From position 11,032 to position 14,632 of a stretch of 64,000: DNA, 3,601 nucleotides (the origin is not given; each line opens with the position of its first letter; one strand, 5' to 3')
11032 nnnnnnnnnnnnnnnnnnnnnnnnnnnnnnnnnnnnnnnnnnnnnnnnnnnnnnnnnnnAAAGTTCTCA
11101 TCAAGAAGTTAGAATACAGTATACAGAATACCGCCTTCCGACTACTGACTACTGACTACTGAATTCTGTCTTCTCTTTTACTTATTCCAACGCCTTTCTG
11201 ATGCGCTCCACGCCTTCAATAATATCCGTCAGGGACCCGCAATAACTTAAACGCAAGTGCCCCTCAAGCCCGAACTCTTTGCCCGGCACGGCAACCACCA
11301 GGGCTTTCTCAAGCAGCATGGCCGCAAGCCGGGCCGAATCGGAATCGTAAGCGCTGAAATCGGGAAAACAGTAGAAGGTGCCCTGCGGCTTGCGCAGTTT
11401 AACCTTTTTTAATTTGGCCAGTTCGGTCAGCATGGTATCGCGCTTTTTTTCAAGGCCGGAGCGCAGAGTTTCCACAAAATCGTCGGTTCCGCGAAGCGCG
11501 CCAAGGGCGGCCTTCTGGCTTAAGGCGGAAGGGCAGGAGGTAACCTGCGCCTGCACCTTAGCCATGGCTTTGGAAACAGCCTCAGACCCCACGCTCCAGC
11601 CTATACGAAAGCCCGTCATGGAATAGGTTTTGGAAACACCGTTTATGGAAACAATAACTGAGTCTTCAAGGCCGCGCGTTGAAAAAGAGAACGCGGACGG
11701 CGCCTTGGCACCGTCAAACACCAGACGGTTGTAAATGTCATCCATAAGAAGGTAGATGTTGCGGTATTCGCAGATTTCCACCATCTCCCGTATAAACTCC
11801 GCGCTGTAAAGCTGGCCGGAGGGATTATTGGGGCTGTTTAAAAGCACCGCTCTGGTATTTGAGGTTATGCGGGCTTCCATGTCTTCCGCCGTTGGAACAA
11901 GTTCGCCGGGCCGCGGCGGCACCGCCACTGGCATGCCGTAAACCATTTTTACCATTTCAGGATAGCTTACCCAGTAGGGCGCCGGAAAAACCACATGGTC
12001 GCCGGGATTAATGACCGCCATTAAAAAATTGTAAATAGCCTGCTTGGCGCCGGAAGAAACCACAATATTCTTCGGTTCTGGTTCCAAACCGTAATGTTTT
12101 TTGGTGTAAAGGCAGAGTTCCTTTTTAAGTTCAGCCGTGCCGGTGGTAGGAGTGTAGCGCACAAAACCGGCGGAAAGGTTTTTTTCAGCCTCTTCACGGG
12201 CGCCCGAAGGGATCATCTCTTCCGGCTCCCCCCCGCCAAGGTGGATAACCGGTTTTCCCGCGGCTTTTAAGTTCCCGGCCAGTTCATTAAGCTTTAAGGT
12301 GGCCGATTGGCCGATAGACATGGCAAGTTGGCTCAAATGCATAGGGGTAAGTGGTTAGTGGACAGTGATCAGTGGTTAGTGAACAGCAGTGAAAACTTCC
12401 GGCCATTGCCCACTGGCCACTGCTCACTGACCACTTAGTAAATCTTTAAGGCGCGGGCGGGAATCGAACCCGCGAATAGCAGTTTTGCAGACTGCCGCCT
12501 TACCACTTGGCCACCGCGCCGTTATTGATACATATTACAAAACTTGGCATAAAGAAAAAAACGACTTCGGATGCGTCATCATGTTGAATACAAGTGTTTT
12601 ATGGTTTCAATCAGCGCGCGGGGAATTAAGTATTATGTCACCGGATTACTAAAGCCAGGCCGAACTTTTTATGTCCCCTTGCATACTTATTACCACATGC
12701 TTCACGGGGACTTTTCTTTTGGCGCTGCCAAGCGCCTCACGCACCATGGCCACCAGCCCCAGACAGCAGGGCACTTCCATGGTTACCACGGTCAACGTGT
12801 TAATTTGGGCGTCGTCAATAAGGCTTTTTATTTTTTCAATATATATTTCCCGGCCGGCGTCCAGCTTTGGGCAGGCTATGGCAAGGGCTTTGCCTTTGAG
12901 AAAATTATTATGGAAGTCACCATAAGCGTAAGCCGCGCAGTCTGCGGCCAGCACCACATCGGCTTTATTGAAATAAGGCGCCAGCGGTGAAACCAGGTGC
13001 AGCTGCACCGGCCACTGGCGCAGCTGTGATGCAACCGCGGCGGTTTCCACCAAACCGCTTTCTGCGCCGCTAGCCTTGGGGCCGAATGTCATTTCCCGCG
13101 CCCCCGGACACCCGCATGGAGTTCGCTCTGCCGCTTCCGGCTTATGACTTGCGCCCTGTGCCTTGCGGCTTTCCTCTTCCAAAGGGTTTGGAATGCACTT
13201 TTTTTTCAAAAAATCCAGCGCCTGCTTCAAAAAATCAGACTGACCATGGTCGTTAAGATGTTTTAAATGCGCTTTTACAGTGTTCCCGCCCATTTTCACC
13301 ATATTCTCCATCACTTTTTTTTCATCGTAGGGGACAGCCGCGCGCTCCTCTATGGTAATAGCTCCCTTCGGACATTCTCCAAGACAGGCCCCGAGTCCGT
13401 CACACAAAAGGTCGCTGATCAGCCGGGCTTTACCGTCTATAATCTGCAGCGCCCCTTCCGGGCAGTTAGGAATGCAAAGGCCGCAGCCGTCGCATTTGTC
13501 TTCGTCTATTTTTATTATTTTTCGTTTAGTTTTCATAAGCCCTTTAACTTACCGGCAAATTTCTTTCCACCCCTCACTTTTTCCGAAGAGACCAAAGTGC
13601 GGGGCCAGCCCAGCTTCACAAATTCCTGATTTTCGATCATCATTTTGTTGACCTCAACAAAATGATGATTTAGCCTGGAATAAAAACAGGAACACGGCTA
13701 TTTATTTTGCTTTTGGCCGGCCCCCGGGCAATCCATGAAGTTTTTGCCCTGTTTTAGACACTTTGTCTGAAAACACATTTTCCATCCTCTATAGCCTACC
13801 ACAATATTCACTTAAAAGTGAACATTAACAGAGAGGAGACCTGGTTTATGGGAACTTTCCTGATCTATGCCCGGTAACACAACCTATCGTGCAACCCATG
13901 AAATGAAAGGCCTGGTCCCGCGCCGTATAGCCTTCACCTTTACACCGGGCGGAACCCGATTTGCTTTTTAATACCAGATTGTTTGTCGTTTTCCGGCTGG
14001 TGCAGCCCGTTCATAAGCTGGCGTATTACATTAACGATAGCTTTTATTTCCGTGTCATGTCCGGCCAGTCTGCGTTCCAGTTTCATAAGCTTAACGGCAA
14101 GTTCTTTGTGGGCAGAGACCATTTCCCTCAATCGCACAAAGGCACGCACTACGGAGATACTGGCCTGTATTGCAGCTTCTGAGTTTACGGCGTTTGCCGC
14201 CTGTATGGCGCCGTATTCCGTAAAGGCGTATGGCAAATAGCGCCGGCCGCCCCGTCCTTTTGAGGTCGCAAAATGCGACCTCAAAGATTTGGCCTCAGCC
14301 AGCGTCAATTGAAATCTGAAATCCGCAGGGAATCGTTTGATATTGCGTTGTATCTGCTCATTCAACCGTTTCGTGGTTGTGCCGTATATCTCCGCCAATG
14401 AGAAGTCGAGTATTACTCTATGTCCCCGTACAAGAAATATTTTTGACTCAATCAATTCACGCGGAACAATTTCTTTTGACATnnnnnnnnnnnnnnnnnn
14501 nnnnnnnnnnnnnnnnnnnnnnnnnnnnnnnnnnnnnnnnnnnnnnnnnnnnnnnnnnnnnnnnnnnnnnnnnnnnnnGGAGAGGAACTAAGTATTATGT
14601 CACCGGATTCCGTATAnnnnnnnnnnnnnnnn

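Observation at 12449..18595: Cassette-like accessory segment between tRNA-Cys and the ABC-F gene, partitioned by a repeated multi-palindrome module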

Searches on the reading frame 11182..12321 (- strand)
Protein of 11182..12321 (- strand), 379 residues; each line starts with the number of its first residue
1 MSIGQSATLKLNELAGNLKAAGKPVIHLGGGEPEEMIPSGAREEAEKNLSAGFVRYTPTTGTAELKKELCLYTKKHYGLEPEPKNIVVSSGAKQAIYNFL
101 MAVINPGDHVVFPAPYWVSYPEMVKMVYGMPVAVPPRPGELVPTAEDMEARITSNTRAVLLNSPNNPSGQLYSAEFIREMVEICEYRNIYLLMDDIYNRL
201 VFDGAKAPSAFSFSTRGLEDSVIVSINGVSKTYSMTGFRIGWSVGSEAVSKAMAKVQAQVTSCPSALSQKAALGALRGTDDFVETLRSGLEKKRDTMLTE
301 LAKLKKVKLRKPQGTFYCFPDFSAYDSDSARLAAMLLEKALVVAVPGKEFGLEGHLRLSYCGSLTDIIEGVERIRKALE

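Call 23: find_encoding_contigs(protein=window:11182-12321:-, flank=10000, max_places=10)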
Protein window:11182-12321:- (379 aa): 16 contigs read that carry it; 7 places shown.
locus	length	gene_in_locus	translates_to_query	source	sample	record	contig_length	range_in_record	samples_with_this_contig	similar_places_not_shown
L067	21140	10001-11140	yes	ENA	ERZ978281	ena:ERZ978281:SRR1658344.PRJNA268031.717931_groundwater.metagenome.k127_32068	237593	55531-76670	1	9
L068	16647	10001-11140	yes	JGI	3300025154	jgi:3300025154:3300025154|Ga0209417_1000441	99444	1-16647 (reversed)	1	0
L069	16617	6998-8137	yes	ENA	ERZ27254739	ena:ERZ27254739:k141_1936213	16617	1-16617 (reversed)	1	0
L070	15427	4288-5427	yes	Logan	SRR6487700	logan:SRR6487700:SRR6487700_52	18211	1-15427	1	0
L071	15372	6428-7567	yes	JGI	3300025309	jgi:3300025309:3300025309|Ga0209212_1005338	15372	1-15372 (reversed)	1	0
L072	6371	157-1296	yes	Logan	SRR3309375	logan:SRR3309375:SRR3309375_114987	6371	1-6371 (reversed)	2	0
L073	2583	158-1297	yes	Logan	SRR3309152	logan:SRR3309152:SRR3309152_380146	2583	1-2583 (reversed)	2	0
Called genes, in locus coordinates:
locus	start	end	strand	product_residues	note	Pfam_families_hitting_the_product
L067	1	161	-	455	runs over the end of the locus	-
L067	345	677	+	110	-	PF14357:DUF4404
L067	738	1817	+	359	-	PF01795:Methyltransf_5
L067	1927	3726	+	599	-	PF03193:RsgA_GTPase (faint), PF13476:AAA_23 (faint), PF13555:AAA_29 (faint), PF00005:ABC_tran, PF02463:SMC_N (faint), PF13304:AAA_21 (faint), PF13521:AAA_28 (faint), PF00005:ABC_tran, +1 more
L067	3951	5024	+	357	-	PF17761:DUF1016_N, PF06250:YhcG_C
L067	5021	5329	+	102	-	-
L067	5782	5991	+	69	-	-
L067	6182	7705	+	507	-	PF00106:adh_short (weak), PF13561:adh_short_C2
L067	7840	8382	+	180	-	PF10543:ORF6N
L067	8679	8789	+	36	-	-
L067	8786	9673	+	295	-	PF00037:Fer4, PF12837:Fer4_6, PF13237:Fer4_10, PF14697:Fer4_21 (weak), PF25160:LdpA_Fe-S-bd (faint), PF12838:Fer4_7 (weak), PF13187:Fer4_9 (weak), PF27217:AF_0155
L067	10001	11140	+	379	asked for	PF00155:Aminotran_1_2, PF01041:DegT_DnrJ_EryC1 (weak), PF01053:Cys_Met_Meta_PP (weak)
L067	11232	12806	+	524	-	PF01293:PEPCK_ATP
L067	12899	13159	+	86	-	PF02201:SWIB, PF26291:SWIB_eIF2D (weak)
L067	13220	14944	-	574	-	PF00072:Response_reg, PF00990:GGDEF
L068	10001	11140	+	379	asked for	PF00155:Aminotran_1_2, PF01041:DegT_DnrJ_EryC1 (weak), PF01053:Cys_Met_Meta_PP (weak)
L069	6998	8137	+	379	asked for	PF00155:Aminotran_1_2, PF01041:DegT_DnrJ_EryC1 (weak), PF01053:Cys_Met_Meta_PP (weak)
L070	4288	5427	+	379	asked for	PF00155:Aminotran_1_2, PF01041:DegT_DnrJ_EryC1 (weak), PF01053:Cys_Met_Meta_PP (weak)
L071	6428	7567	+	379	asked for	PF00155:Aminotran_1_2, PF01041:DegT_DnrJ_EryC1 (weak), PF01053:Cys_Met_Meta_PP (weak)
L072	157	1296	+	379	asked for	PF00155:Aminotran_1_2, PF01041:DegT_DnrJ_EryC1 (weak), PF01053:Cys_Met_Meta_PP (weak)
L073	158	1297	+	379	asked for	PF00155:Aminotran_1_2, PF01041:DegT_DnrJ_EryC1 (weak), PF01053:Cys_Met_Meta_PP (weak)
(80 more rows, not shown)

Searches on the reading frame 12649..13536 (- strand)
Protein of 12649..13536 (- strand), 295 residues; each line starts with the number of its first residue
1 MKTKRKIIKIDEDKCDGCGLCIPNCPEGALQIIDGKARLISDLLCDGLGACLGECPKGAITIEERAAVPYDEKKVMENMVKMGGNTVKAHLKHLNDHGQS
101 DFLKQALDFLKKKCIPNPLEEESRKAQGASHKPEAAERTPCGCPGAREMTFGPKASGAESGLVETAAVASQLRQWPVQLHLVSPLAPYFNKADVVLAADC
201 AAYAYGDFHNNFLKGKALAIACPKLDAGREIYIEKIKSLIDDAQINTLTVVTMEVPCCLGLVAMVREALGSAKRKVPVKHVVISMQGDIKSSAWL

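Call 7: search_protein_families(library=pfam, proteins=[window:12649-13536:-], max_evalue=0.01)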
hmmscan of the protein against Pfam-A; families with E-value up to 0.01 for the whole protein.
window:12649-13536:- (295 aa): 12 families
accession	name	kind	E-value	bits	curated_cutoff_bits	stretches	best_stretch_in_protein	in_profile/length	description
PF00037.32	Fer4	-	6.5e-11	42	21.1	2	8-30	1-23/24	4Fe-4S binding domain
PF13237.11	Fer4_10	-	1.5e-08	34.9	25.5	1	8-56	2-53/53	4Fe-4S dicluster domain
PF12838.12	Fer4_7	-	1.6e-08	35.3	27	1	4-29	27-52/52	4Fe-4S dicluster domain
PF12837.12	Fer4_6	-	3.3e-08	33.5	25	1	7-30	1-24/24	4Fe-4S binding domain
PF13187.11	Fer4_9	-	4.7e-07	30.2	27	1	14-60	1-52/52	4Fe-4S dicluster domain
PF14697.11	Fer4_21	-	1.4e-06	28.7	35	1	9-61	2-58/59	4Fe-4S dicluster domain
PF25160.1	LdpA_Fe-S-bd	-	1.1e-05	25.5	27.6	1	10-31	23-44/49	LdpA Fe-S cluster-binding domain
PF13459.11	Fer4_15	-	8.9e-05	23.6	22.4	1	8-40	1-33/66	4Fe-4S single cluster domain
PF12797.12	Fer4_2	-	0.00016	21.9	24.5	1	7-27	2-22/22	4Fe-4S binding domain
PF13484.11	Fer4_16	-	0.00026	22.1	30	0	14-31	1-18/66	4Fe-4S double cluster binding domain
PF12798.12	Fer4_3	-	0.0011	20.1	27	0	15-29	1-15/15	4Fe-4S binding domain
PF12800.12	Fer4_4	-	0.008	16.9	24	1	13-28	2-17/17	4Fe-4S binding domain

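Call 8: search_protein_families(library=padloc, proteins=[window:12649-13536:-], max_evalue=0.01)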
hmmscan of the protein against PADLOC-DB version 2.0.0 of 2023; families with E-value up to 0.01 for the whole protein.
window:12649-13536:- (295 aa): 0 families

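Call 9: search_protein_families(library=ncbifam, proteins=[window:12649-13536:-], max_evalue=0.01)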
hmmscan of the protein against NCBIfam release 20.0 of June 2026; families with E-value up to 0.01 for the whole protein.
window:12649-13536:- (295 aa): 61 families (the best 25 are shown)
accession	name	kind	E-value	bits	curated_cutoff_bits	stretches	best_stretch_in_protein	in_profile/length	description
NF040864.1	HgcB_ferredoxin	equivalog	2.3e-10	40.2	99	1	8-64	9-65/93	mercury methylation ferredoxin HgcB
TIGR02700.1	flavo_MJ0208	hypoth_equivalog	5.4e-09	35.7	251.35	1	9-62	144-196/234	dihydromethanopterin reductase (acceptor)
NF040770.1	hetero_SS_HdrA2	exception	1.4e-08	33.3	1100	1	9-64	573-627/777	CoB-CoM heterodisulfide reductase HdrA2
NF038196.1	ferrodoxin_EFR1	subfamily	1.9e-08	34.6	75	1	3-64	175-233/242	EFR1 family ferrodoxin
NF005503.0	PRK07118.1-2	equivalog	2.4e-08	33.6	252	1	4-40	158-194/292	RnfABCDGE type electron transport complex subunit B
NF005506.0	PRK07118.1-5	equivalog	3.2e-08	33.3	388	1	1-37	158-194/279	Fe-S cluster domain-containing protein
TIGR02179.1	PorD_KorD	subfamily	4.4e-08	33.1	60.05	1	10-64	22-76/78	2-oxoacid:acceptor oxidoreductase, delta subunit, pyruvate/2-ketoisovalerate family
TIGR04041.1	activase_YjjW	hypoth_equivalog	9.4e-08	31.8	250.2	1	13-87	41-114/276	YjjW family glycine radical enzyme activase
TIGR01944.1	rnfB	subfamily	1.9e-07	30.9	68.7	1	3-72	103-172/190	RnfABCDGE type electron transport complex subunit B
NF007202.0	PRK09623.1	equivalog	3.5e-07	30.5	166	1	9-64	47-102/105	3-methyl-2-oxobutanoate dehydrogenase subunit delta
NF043039.1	HgcAB_like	equivalog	4.2e-07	29.9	285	1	3-60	290-349/350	HgcAB-like fusion protein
NF040684.1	PorD_Arch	equivalog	6.4e-07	29.4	120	1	10-63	29-82/85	pyruvate synthase subunit PorD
NF041778.1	hetero_SS_HdrA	equivalog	8.1e-07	27.2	1400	1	5-64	579-637/771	ferredoxin:CoB-CoM heterodisulfide reductase subunit HdrA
NF006221.0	PRK08348.1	subfamily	1e-06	28.5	124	1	5-89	36-120/136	NADH-plastoquinone oxidoreductase subunit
NF043069.1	T4HPD_activ_SAM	equivalog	1.3e-06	28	425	1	5-79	43-113/299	trans-4-hydroxy-L-proline dehydratase activase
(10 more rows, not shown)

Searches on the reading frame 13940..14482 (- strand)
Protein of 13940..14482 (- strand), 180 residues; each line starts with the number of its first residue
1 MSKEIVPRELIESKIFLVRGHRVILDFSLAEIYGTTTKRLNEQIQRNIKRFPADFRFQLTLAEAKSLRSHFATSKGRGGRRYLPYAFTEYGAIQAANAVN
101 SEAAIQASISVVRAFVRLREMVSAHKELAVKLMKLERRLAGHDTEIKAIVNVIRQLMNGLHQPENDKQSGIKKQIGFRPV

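Call 7: search_protein_families(library=pfam, proteins=[window:13940-14482:-], max_evalue=0.01)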
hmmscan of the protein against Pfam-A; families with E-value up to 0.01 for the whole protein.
window:13940-14482:- (180 aa): 2 families
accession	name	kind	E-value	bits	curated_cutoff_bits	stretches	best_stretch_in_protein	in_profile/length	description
PF10543.14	ORF6N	-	6.7e-29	100.5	27.8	1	13-96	1-84/86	ORF6N domain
PF09669.15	Phage_pRha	-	0.0036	18.3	29.9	1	40-119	13-90/91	Phage regulatory protein Rha (Phage_pRha)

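Call 8: search_protein_families(library=padloc, proteins=[window:13940-14482:-], max_evalue=0.01)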
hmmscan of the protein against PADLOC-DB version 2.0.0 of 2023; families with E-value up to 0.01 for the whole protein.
window:13940-14482:- (180 aa): 3 families
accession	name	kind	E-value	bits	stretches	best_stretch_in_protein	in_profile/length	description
PDLC04856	PDC-S05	-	1.6e-46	156.2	1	1-167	1-171/177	-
PDLC04869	PDC-S05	-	7.6e-46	154.7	1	5-168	11-172/306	-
PDLC04849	PDC-S05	-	6.5e-31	105.5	1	5-138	4-137/183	-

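Call 9: search_protein_families(library=ncbifam, proteins=[window:13940-14482:-], max_evalue=0.01)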
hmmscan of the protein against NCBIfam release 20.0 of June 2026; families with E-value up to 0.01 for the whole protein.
window:13940-14482:- (180 aa): 0 families
